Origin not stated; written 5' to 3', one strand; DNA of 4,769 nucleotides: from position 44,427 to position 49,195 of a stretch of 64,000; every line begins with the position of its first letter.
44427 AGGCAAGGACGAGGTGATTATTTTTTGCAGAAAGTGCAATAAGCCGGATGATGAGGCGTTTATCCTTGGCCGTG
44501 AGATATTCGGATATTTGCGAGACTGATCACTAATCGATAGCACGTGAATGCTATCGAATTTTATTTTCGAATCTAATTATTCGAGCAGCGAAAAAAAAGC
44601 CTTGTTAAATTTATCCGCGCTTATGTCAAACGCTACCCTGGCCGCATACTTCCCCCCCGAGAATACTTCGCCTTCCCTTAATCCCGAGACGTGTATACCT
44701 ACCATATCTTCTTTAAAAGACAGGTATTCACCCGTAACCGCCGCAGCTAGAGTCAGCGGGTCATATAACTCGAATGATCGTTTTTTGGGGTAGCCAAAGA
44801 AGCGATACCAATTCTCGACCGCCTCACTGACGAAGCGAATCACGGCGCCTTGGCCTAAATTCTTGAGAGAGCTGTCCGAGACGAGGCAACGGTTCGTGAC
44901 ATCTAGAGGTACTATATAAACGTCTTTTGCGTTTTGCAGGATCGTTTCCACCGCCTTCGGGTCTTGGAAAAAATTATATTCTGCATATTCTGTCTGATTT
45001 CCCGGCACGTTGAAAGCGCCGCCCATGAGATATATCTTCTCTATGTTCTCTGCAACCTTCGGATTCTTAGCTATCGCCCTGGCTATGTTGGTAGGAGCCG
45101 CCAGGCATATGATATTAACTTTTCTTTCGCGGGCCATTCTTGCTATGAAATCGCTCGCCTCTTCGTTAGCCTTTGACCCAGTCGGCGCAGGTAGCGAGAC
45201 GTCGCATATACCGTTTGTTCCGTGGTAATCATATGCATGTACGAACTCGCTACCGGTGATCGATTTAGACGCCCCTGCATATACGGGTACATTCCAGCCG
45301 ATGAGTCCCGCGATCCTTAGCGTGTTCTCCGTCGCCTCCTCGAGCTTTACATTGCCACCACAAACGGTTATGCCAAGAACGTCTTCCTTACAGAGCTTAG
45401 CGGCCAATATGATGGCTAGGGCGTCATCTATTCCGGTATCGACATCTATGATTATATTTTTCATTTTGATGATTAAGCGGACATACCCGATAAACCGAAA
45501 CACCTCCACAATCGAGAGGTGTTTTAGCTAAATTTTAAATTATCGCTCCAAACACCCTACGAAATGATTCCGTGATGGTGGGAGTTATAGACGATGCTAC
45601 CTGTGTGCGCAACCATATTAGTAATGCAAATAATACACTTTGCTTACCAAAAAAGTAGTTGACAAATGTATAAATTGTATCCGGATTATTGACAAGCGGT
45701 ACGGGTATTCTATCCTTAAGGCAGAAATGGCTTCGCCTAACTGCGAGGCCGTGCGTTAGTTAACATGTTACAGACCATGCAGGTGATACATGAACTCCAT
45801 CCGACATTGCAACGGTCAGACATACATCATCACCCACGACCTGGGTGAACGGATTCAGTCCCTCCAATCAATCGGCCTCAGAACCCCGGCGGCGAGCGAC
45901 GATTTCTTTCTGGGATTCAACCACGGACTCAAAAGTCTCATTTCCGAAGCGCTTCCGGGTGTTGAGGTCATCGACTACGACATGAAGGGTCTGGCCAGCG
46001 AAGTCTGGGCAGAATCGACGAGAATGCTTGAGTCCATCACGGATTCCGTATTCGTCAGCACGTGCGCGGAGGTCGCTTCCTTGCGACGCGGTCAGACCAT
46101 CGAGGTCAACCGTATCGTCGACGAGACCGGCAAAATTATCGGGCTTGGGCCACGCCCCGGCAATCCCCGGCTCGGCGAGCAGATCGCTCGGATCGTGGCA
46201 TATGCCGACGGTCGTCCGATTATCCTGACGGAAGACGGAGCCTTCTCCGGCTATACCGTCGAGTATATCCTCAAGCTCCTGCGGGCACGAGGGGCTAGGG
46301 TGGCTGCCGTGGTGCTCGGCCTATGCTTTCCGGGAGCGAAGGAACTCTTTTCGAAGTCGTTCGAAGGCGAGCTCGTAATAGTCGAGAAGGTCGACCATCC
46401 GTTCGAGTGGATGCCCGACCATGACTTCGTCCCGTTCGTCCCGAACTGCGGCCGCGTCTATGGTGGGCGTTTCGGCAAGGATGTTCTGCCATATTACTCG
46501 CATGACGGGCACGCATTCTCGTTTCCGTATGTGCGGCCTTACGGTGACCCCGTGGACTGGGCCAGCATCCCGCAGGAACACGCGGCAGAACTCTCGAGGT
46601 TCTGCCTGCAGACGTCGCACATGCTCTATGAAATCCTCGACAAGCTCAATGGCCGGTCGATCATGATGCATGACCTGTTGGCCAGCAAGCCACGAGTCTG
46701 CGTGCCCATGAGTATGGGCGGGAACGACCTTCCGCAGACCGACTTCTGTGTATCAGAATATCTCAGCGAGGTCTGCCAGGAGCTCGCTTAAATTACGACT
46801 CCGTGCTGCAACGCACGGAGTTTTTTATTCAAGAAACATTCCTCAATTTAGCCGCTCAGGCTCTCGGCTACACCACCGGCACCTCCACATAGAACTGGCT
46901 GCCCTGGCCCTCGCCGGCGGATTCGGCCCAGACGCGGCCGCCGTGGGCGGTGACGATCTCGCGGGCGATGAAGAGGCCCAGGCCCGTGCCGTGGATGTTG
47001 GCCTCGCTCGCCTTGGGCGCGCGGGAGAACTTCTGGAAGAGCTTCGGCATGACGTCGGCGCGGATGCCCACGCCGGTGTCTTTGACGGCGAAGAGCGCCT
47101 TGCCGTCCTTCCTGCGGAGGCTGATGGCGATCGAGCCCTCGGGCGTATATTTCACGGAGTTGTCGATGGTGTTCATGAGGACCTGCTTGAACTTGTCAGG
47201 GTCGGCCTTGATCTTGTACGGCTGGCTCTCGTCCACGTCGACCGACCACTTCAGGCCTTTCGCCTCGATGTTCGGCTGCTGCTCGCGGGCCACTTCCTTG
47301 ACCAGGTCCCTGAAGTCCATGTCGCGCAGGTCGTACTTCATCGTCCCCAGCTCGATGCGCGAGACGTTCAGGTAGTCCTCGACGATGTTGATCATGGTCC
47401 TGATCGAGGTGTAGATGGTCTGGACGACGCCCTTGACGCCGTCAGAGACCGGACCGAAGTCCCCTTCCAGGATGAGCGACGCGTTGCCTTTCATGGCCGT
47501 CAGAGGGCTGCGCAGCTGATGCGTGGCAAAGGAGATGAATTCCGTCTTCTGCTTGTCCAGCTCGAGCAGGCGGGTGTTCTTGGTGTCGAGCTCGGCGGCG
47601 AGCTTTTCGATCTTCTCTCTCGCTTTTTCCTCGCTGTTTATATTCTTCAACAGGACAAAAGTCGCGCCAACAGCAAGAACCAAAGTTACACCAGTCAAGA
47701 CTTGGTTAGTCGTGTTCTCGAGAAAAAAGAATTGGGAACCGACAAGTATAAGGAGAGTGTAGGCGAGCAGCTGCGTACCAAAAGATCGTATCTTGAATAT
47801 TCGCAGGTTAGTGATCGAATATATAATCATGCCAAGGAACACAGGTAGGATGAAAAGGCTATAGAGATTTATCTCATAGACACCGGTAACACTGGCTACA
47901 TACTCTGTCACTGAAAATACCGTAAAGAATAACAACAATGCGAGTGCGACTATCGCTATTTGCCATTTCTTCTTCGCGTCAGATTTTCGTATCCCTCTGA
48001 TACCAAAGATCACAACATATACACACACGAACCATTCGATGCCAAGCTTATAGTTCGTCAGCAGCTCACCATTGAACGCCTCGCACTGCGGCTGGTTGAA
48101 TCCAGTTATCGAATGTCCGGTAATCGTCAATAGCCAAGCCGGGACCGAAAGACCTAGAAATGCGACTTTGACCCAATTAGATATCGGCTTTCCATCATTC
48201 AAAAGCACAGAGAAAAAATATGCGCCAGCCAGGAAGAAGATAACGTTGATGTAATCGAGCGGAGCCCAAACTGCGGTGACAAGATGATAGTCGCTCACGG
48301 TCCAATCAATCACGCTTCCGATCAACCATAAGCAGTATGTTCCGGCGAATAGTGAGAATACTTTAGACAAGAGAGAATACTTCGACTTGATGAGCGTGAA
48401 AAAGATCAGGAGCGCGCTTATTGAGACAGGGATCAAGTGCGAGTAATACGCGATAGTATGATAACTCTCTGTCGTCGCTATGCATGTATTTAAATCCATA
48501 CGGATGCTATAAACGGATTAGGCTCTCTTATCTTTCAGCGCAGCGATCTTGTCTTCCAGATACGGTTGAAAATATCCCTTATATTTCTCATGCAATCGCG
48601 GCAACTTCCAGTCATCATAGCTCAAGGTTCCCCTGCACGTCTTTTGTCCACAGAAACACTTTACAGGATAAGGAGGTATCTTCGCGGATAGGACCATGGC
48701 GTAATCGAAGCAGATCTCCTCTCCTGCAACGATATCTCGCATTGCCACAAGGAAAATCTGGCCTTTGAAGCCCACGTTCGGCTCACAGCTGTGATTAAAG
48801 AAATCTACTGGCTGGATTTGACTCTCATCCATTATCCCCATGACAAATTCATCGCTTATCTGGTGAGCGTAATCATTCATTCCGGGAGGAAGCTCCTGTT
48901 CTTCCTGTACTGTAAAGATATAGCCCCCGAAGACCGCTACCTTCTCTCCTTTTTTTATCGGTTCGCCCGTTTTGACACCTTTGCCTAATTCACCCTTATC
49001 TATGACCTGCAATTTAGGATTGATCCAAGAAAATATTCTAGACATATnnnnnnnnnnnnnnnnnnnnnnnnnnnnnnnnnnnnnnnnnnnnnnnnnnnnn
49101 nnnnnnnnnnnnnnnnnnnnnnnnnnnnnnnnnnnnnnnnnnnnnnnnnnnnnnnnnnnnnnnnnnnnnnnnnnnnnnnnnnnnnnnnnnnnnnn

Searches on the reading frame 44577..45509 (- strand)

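Call 5: search_protein_families(library=pfam, proteins=[window:44577-45509:-], max_evalue=0.01)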
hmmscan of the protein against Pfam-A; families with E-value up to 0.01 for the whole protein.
window:44577-45509:- (310 aa): 1 family
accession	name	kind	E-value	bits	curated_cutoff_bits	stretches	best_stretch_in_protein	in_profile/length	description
PF01156.24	IU_nuc_hydro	-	2.1e-68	231.6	34.2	1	19-302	1-296/297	Inosine-uridine preferring nucleoside hydrolase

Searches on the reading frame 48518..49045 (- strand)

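Call 3: search_protein_families(library=pfam, proteins=[window:48518-49045:-], max_evalue=0.01)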
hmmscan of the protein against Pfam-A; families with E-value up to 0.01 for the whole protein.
window:48518-49045:- (175 aa): 1 family
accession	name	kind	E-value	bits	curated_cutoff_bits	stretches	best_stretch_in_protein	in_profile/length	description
PF00856.33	SET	-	3e-14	53.7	22.4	1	21-115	1-104/105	SET domain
